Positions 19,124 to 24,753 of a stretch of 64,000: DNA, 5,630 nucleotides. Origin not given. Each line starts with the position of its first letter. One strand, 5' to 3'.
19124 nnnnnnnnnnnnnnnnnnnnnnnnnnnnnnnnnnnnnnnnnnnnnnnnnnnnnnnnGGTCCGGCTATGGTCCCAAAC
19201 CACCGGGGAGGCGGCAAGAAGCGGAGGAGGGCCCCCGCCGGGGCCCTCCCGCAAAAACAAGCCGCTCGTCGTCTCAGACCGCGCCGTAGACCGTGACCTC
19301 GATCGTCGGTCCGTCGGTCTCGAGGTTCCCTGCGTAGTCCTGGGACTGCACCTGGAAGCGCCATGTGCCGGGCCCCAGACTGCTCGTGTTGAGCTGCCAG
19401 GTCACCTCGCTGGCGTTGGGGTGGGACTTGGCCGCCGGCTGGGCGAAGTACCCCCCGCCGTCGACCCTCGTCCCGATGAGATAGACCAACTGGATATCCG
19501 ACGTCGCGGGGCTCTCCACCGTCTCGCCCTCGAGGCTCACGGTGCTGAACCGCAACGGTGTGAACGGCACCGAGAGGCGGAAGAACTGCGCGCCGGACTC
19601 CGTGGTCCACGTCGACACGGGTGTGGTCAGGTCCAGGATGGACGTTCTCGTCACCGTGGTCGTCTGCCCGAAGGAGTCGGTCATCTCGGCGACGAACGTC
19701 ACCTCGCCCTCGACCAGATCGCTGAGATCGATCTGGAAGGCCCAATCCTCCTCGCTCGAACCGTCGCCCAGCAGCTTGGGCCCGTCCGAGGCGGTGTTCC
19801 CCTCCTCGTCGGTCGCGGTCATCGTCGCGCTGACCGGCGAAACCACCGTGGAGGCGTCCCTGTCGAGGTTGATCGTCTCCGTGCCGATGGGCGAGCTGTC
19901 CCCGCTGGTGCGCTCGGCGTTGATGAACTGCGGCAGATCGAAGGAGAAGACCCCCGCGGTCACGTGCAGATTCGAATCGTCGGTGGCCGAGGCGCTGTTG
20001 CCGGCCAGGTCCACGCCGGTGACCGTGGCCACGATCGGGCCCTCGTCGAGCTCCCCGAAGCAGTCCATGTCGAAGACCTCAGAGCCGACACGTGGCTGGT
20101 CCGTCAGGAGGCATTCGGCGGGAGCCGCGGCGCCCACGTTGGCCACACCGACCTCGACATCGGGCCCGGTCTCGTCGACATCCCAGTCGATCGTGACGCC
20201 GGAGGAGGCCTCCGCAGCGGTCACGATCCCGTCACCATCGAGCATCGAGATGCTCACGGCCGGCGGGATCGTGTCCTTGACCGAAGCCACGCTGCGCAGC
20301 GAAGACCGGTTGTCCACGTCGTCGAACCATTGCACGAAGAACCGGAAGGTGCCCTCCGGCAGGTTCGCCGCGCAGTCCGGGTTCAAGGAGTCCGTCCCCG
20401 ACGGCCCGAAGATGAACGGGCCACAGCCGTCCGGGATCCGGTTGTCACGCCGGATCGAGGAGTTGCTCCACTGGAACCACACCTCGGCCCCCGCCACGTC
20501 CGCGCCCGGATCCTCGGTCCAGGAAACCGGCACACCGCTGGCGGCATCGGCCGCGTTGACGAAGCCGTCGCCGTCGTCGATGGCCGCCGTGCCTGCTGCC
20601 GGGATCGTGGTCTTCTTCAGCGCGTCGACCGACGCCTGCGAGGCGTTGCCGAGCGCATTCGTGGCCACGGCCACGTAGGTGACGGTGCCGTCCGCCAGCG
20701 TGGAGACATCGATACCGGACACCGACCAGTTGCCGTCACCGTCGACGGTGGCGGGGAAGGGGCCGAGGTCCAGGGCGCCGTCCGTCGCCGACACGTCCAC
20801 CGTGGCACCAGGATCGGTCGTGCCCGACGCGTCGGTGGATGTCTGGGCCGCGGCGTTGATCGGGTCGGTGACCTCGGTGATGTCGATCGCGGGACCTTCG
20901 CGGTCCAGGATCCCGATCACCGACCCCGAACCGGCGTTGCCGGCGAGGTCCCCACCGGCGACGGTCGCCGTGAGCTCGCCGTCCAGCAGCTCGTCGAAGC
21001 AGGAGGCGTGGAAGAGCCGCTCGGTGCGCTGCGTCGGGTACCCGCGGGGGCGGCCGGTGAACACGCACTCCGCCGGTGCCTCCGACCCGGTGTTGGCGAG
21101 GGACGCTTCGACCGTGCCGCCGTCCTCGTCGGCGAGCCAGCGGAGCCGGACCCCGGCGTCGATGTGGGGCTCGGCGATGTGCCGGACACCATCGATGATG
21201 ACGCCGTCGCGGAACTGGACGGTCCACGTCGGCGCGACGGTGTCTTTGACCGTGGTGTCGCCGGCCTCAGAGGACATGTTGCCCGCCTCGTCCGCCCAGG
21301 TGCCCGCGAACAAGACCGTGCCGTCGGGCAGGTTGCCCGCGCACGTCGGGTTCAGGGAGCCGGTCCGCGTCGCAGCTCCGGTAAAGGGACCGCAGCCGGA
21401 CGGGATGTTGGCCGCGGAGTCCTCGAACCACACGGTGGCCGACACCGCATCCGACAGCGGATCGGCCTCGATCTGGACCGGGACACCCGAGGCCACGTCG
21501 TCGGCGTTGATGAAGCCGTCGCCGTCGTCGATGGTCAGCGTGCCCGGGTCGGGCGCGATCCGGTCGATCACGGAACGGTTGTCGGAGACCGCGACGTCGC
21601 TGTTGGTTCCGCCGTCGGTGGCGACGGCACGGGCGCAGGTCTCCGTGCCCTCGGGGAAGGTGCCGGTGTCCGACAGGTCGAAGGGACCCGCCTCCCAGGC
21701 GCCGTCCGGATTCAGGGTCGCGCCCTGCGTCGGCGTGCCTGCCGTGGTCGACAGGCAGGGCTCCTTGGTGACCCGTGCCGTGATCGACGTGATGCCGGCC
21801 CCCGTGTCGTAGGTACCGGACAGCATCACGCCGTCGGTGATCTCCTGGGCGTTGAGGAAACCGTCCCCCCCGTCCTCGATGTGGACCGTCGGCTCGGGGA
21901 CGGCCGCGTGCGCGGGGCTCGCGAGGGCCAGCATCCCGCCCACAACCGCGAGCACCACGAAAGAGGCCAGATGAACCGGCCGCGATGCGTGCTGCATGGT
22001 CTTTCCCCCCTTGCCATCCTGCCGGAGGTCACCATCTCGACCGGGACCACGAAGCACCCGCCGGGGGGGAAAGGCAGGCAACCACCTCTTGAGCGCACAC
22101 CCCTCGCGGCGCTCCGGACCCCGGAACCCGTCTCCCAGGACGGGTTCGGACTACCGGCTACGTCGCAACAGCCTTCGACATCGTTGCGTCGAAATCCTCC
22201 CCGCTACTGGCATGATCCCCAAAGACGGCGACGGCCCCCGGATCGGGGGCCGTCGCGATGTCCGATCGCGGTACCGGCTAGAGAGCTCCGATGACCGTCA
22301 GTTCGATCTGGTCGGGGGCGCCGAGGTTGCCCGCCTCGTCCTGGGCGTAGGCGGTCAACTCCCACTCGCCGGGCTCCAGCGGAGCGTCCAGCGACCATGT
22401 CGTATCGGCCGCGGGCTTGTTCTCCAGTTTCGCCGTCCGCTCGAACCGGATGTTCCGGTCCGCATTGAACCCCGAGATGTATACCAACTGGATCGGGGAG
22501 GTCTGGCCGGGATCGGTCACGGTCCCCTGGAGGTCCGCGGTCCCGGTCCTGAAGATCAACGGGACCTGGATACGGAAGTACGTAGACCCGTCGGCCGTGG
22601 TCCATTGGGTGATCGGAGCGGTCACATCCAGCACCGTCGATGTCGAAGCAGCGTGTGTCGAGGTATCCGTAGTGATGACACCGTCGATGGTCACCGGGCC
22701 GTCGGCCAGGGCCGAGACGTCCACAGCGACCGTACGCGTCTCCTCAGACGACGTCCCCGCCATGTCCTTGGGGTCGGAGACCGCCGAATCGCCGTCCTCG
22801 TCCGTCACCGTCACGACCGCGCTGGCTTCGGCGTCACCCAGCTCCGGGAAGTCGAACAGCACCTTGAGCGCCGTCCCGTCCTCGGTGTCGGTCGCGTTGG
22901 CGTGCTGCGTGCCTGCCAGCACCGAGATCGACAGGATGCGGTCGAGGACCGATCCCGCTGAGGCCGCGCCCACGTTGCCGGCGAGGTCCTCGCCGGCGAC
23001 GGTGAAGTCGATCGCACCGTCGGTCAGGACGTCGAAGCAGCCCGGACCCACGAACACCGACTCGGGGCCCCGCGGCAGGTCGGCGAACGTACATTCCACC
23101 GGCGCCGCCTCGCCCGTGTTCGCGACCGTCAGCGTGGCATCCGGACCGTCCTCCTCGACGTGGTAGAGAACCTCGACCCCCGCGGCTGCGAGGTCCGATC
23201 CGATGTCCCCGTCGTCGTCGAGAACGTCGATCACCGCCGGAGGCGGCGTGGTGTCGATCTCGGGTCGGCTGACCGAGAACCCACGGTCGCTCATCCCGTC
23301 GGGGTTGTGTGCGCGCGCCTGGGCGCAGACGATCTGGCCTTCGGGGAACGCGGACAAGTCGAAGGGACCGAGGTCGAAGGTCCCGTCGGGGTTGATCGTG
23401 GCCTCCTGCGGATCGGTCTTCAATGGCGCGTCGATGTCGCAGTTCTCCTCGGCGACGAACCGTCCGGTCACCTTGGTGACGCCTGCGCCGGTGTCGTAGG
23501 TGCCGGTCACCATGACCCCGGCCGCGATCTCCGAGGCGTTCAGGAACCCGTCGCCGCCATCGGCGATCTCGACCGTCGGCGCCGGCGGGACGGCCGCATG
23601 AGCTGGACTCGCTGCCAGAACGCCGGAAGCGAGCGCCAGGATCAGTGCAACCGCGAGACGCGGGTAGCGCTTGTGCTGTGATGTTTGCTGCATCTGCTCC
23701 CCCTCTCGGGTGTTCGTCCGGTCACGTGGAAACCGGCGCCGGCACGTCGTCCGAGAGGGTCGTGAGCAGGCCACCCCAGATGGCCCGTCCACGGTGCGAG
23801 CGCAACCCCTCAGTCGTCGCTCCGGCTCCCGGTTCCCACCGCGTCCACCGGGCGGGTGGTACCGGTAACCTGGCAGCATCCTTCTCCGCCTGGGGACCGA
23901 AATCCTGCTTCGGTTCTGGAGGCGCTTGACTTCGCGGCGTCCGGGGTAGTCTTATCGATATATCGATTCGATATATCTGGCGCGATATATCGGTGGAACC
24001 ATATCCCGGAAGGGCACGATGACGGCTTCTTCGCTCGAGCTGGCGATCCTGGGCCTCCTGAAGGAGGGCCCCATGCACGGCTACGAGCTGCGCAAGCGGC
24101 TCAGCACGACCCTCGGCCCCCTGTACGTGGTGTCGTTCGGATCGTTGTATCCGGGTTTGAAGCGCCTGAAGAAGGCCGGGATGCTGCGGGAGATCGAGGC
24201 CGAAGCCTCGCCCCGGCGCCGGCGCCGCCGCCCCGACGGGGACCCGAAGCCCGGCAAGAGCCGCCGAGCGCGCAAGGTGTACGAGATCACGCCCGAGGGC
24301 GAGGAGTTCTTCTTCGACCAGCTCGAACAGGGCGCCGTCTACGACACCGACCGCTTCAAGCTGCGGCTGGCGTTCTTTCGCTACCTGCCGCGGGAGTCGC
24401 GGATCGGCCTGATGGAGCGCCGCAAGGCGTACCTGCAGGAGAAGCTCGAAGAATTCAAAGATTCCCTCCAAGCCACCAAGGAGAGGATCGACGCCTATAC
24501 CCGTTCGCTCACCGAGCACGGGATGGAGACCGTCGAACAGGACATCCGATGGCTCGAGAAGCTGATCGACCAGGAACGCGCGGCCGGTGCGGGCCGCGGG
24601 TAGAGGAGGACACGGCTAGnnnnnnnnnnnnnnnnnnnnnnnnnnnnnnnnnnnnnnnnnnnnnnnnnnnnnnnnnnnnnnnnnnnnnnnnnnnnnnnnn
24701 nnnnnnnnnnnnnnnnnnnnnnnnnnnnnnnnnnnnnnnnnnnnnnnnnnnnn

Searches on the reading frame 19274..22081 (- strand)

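Call 19: search_protein_families(library=pfam, proteins=[window:19274-22081:-], max_evalue=0.01)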
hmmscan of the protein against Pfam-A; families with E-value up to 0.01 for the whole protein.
window:19274-22081:- (935 aa): 3 families
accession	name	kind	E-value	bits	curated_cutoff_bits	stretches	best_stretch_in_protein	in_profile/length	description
PF19077.6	Big_13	-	6e-12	46.4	27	1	419-484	32-94/102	Bacterial Ig-like domain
PF13750.12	Big_3_3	-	0.0001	22.5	27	0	779-825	2-50/157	Bacterial Ig-like domain (group 3)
PF17936.7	Big_6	-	0.0053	17.4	27.6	1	410-484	9-77/83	Bacterial Ig domain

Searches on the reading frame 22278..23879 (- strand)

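Call 19: search_protein_families(library=pfam, proteins=[window:22278-23879:-], max_evalue=0.01)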
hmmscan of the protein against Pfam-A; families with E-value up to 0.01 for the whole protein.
window:22278-23879:- (533 aa): 1 family
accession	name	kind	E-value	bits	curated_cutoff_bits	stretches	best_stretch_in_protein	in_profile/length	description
PF19077.6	Big_13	-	0.00052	20.9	27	0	490-529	59-100/102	Bacterial Ig-like domain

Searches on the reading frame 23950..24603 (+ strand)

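Call 19: search_protein_families(library=pfam, proteins=[window:23950-24603:+], max_evalue=0.01)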
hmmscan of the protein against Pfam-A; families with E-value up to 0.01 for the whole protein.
window:23950-24603:+ (217 aa): 3 families
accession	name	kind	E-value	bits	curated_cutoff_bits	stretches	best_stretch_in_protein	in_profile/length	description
PF03551.20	PadR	-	5.3e-17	62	27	1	33-92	1-60/75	Transcriptional regulator PadR-like family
PF10400.15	Vir_act_alpha_C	-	1.4e-06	29.3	22.4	1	134-207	3-75/78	Virulence activator alpha C-term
PF13601.12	HTH_34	-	0.0043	17.6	27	0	103-125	51-73/80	Winged helix DNA-binding domain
